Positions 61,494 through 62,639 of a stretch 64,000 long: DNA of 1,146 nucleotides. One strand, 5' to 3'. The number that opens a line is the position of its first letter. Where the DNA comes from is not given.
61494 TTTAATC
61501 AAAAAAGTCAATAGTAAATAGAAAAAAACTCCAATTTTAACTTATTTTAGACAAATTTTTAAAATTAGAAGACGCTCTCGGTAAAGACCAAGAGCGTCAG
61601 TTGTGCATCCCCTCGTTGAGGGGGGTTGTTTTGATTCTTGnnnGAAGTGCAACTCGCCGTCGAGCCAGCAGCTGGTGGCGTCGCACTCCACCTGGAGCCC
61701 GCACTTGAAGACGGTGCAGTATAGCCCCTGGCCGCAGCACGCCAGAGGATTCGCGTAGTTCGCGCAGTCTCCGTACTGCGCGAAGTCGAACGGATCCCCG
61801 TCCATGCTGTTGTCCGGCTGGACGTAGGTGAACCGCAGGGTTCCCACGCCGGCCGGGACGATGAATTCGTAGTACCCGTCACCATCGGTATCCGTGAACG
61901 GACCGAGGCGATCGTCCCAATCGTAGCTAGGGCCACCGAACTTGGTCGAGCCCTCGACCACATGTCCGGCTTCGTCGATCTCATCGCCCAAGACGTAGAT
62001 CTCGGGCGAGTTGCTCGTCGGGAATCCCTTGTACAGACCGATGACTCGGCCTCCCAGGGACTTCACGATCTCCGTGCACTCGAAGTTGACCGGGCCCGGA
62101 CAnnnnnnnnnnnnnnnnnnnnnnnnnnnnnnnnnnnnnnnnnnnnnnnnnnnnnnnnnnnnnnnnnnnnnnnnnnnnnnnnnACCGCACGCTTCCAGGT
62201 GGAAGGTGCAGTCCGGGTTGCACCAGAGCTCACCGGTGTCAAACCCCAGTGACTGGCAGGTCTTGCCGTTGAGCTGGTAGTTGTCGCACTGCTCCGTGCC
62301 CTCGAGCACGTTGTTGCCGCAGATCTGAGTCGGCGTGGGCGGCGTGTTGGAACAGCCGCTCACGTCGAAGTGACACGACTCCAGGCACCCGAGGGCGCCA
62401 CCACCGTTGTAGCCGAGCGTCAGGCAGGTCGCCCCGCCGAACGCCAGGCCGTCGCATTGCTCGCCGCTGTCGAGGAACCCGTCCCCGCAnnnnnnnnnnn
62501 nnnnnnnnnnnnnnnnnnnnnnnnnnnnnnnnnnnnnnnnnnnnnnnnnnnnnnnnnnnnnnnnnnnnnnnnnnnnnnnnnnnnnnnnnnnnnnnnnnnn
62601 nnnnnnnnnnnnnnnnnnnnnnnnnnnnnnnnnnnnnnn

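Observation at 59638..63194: Two paralogous secreted Cys-repeat proteins with near-identical 150-nt tandem repeats and a shared C-terminal domain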

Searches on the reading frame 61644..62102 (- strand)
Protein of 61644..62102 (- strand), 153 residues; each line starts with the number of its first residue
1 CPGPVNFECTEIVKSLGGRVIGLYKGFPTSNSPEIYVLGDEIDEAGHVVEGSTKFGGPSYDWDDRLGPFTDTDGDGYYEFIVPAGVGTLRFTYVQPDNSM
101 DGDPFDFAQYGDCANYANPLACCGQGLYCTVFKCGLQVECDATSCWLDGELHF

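Call 20: find_homologous_proteins(query=window:61644-62102:-, max_evalue=0.001)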
Query seq(153 aa): 8 candidates shared short words with the query, none scored E <= 0.001.

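Call 25: find_related_loci(query=A1, collection=genome_contigs, flank=10000)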
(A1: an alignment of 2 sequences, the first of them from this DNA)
Query A1 (153 aa) in genome_contigs; peptide patterns used: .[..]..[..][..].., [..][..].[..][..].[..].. (x = any residue, [..] = any of these).
171 stretches matched a pattern; 1 encode a relative of the query (tblastn E <= 1e-3); 1 distinct loci.
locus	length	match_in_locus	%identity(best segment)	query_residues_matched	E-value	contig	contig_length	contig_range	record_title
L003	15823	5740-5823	64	69-96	3e-6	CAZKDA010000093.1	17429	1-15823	MAG TPA_asm: uncultured Saprospiraceae bacterium isolate SRP193661_co2_190 genome assembly, contig: NODE_2844_length_174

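Call 29: search_protein_families(library=pfam, proteins=[window:61644-62102:-], max_evalue=10)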
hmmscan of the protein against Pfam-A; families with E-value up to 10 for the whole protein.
seq(153 aa): 1 family
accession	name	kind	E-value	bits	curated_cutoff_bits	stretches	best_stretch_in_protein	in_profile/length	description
PF13715.12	CarbopepD_reg_2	-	0.16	12.5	32.2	1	70-94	28-53/88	CarboxypepD_reg-like domain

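Call 30: search_protein_representatives(alignment_id=A1)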
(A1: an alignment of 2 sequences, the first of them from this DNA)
Query: 2 sequences, 172 profile positions. Proteins with E-value up to 0.001 (for the whole library): 8; up to 1e-10: 2; up to 1e-30: 2. The best 8 are listed.
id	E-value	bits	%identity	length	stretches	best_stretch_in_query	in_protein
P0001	1.4e-84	298.4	-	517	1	6-166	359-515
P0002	1.0e-68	246.8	-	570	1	1-172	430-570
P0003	1.3e-09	54.4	-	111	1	58-144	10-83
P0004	7.3e-07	45.4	-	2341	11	94-167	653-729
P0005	4.4e-06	42.9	-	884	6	64-152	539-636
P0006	6.3e-05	39.1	-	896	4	62-114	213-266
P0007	2.6e-04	37.1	-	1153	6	61-98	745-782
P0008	4.8e-04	36.3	-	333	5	60-109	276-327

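Call 35: find_related_loci(query=A2, collection=metagenome_contigs, flank=10000)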
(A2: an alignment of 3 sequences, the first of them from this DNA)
Query A2 (153 aa) in metagenome_contigs; peptide patterns used: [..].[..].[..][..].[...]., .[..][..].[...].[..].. (x = any residue, [..] = any of these).
204 stretches matched a pattern, but none encodes a relative of the query by tblastn (E <= 1e-3).

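Call 39: find_encoding_contigs(protein=P0001, flank=10000, max_places=6)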
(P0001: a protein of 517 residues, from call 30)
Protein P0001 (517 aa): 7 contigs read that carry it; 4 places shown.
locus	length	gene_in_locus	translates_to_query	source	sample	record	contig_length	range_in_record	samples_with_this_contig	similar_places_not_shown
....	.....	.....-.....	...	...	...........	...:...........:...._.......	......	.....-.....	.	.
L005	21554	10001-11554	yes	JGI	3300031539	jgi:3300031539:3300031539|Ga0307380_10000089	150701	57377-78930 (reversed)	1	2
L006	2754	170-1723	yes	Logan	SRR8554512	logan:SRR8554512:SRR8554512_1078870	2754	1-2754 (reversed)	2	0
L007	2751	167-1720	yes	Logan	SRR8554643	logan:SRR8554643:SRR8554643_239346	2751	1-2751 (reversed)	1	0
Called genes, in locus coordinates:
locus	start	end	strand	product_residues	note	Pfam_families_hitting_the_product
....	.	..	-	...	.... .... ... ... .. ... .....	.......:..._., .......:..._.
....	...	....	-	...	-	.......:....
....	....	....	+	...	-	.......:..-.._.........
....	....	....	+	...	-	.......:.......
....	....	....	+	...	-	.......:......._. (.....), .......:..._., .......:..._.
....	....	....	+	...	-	-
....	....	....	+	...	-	-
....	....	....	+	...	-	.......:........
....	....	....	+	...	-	-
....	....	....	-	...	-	-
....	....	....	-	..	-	-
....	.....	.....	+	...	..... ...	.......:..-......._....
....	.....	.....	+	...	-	-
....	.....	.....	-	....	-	-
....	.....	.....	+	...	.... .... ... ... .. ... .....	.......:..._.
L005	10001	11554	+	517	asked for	PF11617:Cu-binding_MopE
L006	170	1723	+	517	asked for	PF11617:Cu-binding_MopE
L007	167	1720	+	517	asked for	PF11617:Cu-binding_MopE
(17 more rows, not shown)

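Call 40: find_encoding_contigs(protein=P0003, flank=10000, max_places=6)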
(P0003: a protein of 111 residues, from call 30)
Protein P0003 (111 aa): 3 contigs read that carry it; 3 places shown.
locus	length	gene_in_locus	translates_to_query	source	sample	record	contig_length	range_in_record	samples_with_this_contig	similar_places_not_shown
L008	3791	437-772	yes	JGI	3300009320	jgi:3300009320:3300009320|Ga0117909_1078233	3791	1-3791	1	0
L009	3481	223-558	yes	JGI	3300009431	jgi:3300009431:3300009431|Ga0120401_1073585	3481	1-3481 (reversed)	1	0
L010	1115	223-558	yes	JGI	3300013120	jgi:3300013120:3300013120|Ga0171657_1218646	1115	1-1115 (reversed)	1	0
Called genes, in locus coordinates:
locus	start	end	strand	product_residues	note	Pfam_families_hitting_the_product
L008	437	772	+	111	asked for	-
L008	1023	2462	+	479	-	-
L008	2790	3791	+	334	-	?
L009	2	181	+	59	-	?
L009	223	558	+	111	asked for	-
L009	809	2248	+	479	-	-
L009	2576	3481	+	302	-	?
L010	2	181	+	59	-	?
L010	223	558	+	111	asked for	-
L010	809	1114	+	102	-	?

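Call 47: search_protein_families(library=pfam, proteins=[P0005, P0006, P0004, P0007, L008:1023-2462:+, L008:2-772:+], max_evalue=0.1)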
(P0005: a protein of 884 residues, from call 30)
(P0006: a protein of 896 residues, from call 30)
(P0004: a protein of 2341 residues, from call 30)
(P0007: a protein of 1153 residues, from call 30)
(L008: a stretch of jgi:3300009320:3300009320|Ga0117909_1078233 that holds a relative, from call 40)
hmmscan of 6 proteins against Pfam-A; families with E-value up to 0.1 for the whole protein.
P0005 (884 aa): 5 families
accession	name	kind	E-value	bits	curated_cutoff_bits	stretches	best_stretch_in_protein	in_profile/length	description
PF19079.5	CFSR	-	3.2e-12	46.9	27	0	335-346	12-23/49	Collagen-flanked surface repeat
PF17892.7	Cadherin_5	-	8.8e-08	32.3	26.5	0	334-345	55-66/98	Cadherin-like domain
PF19077.6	Big_13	-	4.4e-06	27.6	27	0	445-472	56-82/102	Bacterial Ig-like domain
PF02922.24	CBM_48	-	0.00021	22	22.4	0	755-800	21-66/83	Carbohydrate-binding module 48 (Isoamylase N-terminal domain)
PF06662.19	C5-epim_C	-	0.0017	18.3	23.3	0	786-828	38-80/188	D-glucuronyl C5-epimerase C-terminus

P0006 (896 aa): 7 families
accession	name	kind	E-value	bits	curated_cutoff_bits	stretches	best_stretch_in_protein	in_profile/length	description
PF18962.6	Por_Secre_tail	-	7.5e-09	36.2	27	1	828-886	1-66/75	Secretion system C-terminal sorting domain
PF00630.25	Filamin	-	4.2e-07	31.2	26.9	0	453-470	55-72/93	Filamin/ABP280 repeat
PF09134.16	Invasin_D3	-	1.1e-06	29.5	33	0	543-592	39-84/98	Invasin, domain 3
PF19079.5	CFSR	-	0.00027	21.6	27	0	565-576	12-23/49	Collagen-flanked surface repeat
PF16561.11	AMPK1_CBM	-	0.0028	18.2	26.8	0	431-448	8-25/85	Glycogen recognition site of AMP-activated protein kinase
PF22112.2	OmcA-like_N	-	0.0063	16.8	27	0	233-245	109-121/167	OmcA-like N-terminal domain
PF07524.19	Bromo_TP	-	0.025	15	24.6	0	288-313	43-67/77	Bromodomain associated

P0004 (2341 aa): 7 families
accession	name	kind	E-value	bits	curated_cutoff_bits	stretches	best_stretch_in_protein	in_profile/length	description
PF17963.7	Big_9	-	7e-212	687.5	23.6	16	494-586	3-89/89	Bacterial Ig domain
PF17892.7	Cadherin_5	-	9.6e-181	587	26.5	16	1658-1752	4-98/98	Cadherin-like domain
PF17803.7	Cadherin_4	-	5.2e-160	520.7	25.1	16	488-555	7-71/71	Bacterial cadherin-like domain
PF00722.28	Glyco_hydro_16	-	2.2e-22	79.8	22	1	319-470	29-174/175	Glycosyl hydrolases family 16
PF19076.6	CshA_repeat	-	3.3e-06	28.1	27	0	1995-2036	55-97/103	Surface adhesin CshA repetitive domain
PF03935.22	SKN1_KRE6_Sbg1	-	0.00055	18.9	30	1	310-356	173-222/501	Beta-glucan synthesis-associated protein SKN1/KRE6/Sbg1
PF14408.11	Actino_peptide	-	0.078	13.5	25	0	786-803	13-30/58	Ribosomally synthesised peptide in actinomycetes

P0007 (1153 aa): 9 families
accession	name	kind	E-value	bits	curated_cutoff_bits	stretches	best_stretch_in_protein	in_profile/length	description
PF09134.16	Invasin_D3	-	7.3e-15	55.7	33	0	425-445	54-74/98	Invasin, domain 3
PF19079.5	CFSR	-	4.8e-13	49.6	27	0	426-438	11-23/49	Collagen-flanked surface repeat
PF18962.6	Por_Secre_tail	-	9.1e-12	45.5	27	1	1081-1151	1-75/75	Secretion system C-terminal sorting domain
PF17892.7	Cadherin_5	-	2.2e-07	31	26.5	0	425-437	54-66/98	Cadherin-like domain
PF21721.2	Gp38_N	-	3.4e-05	24.2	25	0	406-416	25-35/40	Phage tail fibre adhesin Gp38 N-terminal domain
PF01819.22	Levi_coat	-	6.5e-05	23.4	25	0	461-483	72-94/132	Levivirus coat protein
PF10342.15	Kre9_KNH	-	9.1e-05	23.6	24.6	0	426-450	49-73/94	Kre9/KNH-like N-terminal Ig-like domain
PF22112.2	OmcA-like_N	-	0.00063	20.1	27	0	426-438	108-120/167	OmcA-like N-terminal domain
PF08117.16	Toxin_30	-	0.00064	20.4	24.5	0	468-481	19-32/36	Ptu family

L008:1023-2462:+ (479 aa): 1 family
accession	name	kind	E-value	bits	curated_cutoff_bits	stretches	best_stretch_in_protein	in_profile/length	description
PF02412.23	TSP_3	-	0.021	14.9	25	1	300-326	12-36/36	Thrombospondin type 3 repeat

L008:2-772:+ (256 aa): 0 families

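Call 80: search_protein_families(library=ncbifam, proteins=[window:61644-62102:-], max_evalue=10)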
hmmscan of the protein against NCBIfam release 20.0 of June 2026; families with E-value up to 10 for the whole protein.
seq(153 aa): 0 families

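Call 88: find_related_loci(query=A2, collection=viral_contigs, flank=5000)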
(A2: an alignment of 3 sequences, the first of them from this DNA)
Query A2 (153 aa) in viral_contigs; peptide patterns used: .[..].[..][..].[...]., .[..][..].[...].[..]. (x = any residue, [..] = any of these).
37 stretches matched a pattern, but none encodes a relative of the query by tblastn (E <= 1e-3).

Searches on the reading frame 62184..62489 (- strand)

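Call 78: search_protein_families(library=pfam, proteins=[window:62184-62489:-], max_evalue=1)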
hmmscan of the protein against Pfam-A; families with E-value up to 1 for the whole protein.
seq(102 aa): 1 family
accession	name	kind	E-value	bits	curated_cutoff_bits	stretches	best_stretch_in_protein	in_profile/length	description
PF13948.11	DUF4215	-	0.0057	17.4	27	1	55-79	19-44/47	Domain of unknown function (DUF4215)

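Call 80: search_protein_families(library=ncbifam, proteins=[window:62184-62489:-], max_evalue=10)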
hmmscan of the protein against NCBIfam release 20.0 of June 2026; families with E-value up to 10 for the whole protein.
seq(102 aa): 1 family
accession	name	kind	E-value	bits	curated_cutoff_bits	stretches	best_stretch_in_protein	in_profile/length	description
TIGR02232.1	myxo_disulf_rpt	repeat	0.0062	16.3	20.8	2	56-70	3-17/38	cysteine-rich acidic repeat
